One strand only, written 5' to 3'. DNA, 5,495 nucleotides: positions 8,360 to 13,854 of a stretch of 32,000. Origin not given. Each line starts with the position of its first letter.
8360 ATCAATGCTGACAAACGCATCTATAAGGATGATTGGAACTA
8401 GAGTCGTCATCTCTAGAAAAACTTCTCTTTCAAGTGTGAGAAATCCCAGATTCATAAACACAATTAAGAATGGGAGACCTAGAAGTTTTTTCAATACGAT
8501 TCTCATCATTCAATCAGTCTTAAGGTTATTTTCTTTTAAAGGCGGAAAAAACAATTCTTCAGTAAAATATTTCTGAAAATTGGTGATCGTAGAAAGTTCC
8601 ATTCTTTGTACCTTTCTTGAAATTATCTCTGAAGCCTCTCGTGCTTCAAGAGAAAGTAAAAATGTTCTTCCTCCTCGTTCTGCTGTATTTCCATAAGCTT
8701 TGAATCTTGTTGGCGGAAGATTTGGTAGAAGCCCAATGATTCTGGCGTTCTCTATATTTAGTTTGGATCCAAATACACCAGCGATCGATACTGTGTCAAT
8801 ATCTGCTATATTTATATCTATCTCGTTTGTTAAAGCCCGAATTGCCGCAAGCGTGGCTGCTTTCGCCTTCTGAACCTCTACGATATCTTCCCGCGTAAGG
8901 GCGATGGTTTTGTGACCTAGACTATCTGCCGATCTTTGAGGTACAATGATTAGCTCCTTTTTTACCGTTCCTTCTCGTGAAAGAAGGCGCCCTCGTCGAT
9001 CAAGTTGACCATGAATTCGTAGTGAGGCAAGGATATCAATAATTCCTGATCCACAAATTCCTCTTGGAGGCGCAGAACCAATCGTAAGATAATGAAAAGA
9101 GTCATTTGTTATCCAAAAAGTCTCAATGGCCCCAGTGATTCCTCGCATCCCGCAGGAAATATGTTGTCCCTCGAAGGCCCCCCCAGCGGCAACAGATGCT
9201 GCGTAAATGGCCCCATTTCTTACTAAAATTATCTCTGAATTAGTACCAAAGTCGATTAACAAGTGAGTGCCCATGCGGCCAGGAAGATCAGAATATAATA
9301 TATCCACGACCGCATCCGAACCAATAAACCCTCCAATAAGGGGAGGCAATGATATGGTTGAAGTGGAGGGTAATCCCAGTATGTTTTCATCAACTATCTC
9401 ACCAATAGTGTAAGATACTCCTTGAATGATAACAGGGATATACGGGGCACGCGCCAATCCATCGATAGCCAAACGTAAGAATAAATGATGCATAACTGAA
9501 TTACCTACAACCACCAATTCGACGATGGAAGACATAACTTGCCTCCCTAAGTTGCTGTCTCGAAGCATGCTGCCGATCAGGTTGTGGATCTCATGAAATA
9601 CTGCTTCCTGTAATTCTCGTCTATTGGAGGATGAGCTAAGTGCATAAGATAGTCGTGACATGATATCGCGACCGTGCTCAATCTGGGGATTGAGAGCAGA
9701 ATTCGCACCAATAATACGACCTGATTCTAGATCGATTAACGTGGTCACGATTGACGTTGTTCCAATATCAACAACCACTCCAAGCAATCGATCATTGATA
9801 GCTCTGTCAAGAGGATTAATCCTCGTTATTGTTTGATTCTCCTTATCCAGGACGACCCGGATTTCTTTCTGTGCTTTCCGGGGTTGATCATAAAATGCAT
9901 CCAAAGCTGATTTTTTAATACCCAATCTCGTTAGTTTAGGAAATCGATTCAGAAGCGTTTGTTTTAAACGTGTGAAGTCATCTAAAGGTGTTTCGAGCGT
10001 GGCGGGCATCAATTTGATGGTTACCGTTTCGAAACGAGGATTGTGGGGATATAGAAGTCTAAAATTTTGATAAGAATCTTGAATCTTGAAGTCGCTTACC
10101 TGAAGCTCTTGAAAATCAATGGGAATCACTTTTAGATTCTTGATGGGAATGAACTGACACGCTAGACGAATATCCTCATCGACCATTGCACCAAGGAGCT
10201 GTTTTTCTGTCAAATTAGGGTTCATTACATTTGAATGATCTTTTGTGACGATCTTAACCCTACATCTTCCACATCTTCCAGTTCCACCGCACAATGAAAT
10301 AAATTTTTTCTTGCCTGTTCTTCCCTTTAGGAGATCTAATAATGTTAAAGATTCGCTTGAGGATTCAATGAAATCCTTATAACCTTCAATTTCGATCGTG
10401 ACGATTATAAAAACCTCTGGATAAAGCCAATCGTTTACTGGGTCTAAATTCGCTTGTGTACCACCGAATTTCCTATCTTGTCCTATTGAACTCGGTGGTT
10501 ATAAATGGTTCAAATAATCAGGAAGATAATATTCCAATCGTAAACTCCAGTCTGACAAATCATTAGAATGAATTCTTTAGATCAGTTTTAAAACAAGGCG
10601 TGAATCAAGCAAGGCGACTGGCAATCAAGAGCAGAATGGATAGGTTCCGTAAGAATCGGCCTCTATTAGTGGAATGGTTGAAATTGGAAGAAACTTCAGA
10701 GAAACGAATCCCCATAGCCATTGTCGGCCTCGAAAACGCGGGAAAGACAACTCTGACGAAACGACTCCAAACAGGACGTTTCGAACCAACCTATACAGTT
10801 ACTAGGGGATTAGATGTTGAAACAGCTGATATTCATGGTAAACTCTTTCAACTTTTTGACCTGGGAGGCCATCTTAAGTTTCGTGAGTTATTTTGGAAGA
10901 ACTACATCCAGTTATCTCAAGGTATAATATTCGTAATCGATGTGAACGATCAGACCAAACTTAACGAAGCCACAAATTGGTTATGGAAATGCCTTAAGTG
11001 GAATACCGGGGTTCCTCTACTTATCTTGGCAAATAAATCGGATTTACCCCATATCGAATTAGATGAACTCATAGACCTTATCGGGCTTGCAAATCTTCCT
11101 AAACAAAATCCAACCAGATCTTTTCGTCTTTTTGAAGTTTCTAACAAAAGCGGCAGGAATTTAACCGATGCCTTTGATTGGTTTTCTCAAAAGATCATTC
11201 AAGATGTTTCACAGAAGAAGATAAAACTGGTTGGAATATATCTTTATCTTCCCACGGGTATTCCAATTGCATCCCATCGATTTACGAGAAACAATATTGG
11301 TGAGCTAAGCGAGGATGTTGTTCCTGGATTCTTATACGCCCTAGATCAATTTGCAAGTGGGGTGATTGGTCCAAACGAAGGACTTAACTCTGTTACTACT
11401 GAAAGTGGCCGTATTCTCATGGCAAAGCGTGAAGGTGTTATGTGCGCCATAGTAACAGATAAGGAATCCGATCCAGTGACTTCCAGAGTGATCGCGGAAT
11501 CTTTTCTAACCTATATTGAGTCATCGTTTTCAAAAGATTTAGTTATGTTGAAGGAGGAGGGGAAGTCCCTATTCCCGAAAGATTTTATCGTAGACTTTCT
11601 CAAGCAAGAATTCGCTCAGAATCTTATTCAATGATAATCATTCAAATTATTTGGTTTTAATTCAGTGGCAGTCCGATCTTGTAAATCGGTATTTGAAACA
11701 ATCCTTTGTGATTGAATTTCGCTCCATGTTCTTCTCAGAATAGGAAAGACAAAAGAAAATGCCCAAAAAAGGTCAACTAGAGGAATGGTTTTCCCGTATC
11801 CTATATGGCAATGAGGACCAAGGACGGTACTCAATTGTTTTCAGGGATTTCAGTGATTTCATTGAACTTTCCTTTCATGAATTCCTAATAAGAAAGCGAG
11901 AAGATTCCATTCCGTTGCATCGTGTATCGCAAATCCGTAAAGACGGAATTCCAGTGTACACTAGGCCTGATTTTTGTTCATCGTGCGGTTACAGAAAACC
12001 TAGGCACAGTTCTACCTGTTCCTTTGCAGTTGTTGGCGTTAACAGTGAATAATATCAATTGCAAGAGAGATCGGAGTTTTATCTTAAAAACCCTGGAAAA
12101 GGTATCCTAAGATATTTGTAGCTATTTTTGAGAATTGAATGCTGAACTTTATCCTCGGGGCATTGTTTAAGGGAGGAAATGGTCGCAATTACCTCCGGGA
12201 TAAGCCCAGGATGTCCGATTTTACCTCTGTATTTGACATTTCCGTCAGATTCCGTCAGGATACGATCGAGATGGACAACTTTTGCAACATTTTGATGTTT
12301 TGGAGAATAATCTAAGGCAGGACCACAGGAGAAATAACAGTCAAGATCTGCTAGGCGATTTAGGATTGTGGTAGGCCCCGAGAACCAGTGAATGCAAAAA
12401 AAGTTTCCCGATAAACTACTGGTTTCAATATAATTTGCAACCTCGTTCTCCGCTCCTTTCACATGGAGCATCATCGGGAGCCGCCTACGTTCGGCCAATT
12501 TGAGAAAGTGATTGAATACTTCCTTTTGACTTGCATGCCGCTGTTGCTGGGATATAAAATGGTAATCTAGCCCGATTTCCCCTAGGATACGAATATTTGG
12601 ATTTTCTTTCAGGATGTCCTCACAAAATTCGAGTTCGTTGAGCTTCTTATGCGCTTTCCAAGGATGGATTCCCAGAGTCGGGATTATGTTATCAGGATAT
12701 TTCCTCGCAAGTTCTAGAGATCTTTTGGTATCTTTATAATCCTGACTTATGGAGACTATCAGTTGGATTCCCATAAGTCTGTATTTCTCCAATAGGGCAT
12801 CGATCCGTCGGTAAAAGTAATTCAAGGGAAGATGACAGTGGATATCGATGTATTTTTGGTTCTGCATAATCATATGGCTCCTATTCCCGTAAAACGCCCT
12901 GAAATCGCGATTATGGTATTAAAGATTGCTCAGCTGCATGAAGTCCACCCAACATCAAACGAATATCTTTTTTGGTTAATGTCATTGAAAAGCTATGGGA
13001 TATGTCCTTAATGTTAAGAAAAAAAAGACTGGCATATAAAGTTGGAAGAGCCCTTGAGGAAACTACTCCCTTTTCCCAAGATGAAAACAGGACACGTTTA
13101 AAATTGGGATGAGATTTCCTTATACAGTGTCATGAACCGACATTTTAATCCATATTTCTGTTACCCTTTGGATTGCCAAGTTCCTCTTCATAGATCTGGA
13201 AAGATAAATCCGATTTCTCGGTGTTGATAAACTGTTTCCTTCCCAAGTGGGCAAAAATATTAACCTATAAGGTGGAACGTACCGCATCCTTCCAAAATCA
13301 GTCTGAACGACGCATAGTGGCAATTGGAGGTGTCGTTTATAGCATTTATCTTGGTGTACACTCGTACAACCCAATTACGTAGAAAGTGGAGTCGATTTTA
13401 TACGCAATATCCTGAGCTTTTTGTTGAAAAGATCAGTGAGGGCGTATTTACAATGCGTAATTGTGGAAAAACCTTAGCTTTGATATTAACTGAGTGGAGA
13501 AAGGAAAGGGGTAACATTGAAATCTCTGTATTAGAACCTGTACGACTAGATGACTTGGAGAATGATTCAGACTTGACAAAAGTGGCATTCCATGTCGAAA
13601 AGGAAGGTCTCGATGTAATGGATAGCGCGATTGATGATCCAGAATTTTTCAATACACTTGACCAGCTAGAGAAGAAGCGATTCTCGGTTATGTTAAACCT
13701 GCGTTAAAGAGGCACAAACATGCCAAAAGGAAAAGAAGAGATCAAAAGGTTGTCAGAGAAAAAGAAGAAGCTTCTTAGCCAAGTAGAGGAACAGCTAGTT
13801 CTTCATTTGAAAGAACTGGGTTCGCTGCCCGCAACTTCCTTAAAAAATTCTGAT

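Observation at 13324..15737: Three-gene unit: short zinc-hook SMC-like protein plus two small uncharacterised partner genes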

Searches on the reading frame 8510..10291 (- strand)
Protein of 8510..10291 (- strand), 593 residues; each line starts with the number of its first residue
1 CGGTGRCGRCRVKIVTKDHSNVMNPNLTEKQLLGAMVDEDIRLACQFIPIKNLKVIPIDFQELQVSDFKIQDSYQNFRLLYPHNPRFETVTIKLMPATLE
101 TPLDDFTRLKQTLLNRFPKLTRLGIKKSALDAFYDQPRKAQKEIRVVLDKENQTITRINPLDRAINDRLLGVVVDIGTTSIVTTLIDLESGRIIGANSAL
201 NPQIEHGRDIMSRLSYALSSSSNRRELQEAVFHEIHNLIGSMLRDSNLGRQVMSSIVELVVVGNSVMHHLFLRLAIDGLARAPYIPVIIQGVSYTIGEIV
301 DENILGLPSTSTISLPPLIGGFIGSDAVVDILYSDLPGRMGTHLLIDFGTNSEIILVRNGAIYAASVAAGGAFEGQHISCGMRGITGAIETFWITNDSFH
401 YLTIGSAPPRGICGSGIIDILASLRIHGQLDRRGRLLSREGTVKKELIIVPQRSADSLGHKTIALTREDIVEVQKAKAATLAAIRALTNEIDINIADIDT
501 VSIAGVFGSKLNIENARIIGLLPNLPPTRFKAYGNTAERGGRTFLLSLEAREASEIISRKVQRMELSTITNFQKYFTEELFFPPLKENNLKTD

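Call 96: search_protein_families(library=pfam, proteins=[window:8510-10291:-], max_evalue=0.001)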
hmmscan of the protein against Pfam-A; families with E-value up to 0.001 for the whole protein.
window:8510-10291:- (593 aa): 3 families
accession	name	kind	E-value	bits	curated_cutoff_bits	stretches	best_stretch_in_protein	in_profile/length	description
PF14574.11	RACo_C_ter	-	5.9e-69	232.5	27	1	343-587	3-254/261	C-terminal domain of RACo the ASKHA domain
PF17651.6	Raco_middle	-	2.1e-40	138.5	26.8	1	170-336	1-160/163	RACo middle region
PF17650.6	RACo_linker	-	1.6e-06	28.3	26.2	1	83-162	8-83/86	RACo linker region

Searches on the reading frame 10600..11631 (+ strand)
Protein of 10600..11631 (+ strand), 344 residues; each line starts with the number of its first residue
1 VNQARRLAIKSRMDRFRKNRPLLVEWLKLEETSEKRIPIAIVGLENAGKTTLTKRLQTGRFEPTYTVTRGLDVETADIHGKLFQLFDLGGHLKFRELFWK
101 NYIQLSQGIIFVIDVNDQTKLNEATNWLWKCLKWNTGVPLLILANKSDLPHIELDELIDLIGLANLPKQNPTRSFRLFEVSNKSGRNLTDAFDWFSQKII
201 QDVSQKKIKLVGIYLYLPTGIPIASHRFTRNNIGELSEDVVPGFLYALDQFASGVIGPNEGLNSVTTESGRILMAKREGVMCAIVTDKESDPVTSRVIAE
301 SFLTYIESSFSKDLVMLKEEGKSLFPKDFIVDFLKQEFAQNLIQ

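Call 96: search_protein_families(library=pfam, proteins=[window:10600-11631:+], max_evalue=0.001)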
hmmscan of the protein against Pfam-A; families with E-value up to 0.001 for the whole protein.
window:10600-11631:+ (344 aa): 6 families
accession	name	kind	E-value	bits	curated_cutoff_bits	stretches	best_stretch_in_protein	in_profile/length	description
PF00025.27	Arf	-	2.4e-32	112.3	22.3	1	31-199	9-174/174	ADP-ribosylation factor family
PF00071.28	Ras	-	9.1e-15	55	21.6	1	40-200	3-161/162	Ras family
PF08477.19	Roc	-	3.3e-14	53.6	27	1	39-148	2-119/119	Ras of Complex, Roc, domain of DAPkinase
PF09439.16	SRPRB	-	1.6e-13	50.9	25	1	39-149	6-121/178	Signal recognition particle receptor beta subunit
PF01926.29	MMR_HSR1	-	7.8e-09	36.1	21.9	1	39-146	2-113/113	50S ribosome-binding GTPase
PF00009.33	GTP_EFTU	-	6.9e-08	32.7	26.5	1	78-193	66-180/188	Elongation factor Tu GTP binding domain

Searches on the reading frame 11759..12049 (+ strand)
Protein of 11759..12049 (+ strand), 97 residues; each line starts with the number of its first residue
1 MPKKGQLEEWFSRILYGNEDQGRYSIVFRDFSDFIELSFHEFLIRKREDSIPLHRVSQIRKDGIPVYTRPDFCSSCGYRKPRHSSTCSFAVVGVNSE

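Call 96: search_protein_families(library=pfam, proteins=[window:11759-12049:+], max_evalue=0.001)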
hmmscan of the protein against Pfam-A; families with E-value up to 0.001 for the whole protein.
window:11759-12049:+ (97 aa): 1 family
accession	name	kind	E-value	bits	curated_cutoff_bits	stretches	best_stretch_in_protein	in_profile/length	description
PF04457.17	MJ1316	-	2.7e-06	28.4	26.3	1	7-69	4-75/75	MJ1316 RNA cyclic group end recognition domain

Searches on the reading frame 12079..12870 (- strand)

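Call 96: search_protein_families(library=pfam, proteins=[window:12079-12870:-], max_evalue=0.001)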
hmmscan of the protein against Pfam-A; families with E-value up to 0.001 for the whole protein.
window:12079-12870:- (263 aa): 1 family
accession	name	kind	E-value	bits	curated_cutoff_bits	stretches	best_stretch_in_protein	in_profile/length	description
PF01026.27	TatD_DNase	-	9.5e-55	186.2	27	1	8-253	1-251/253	TatD related DNase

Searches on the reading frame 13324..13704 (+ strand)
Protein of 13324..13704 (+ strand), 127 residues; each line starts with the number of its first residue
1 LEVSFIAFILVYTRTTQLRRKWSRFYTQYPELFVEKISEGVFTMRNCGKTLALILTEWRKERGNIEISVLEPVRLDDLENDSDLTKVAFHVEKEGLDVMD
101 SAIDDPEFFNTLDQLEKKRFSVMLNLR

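Call 46: find_homologous_proteins(query=window:13324-13704:+, max_evalue=0.01)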
Query window:13324-13704:+ (127 aa): 3 proteins with E <= 0.01 among 11 candidates. Only proteins of 69 to 223 residues were searched: fused or split forms outside these lengths cannot appear, so this answer is no evidence that the protein stands alone or is whole; lengths 'longer' or 'shorter' looks for them.
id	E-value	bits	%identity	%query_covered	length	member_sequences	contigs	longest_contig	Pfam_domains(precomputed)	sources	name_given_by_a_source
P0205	6.4e-68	244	95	92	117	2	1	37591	-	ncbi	ncbi:MAG: hypothetical protein ACFFE8_09295 [Candidatus Heimdallarchaeota archaeon]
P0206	5.4e-48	180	88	76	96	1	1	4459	-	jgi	jgi:hypothetical protein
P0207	1.5e-45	172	80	80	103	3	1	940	-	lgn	-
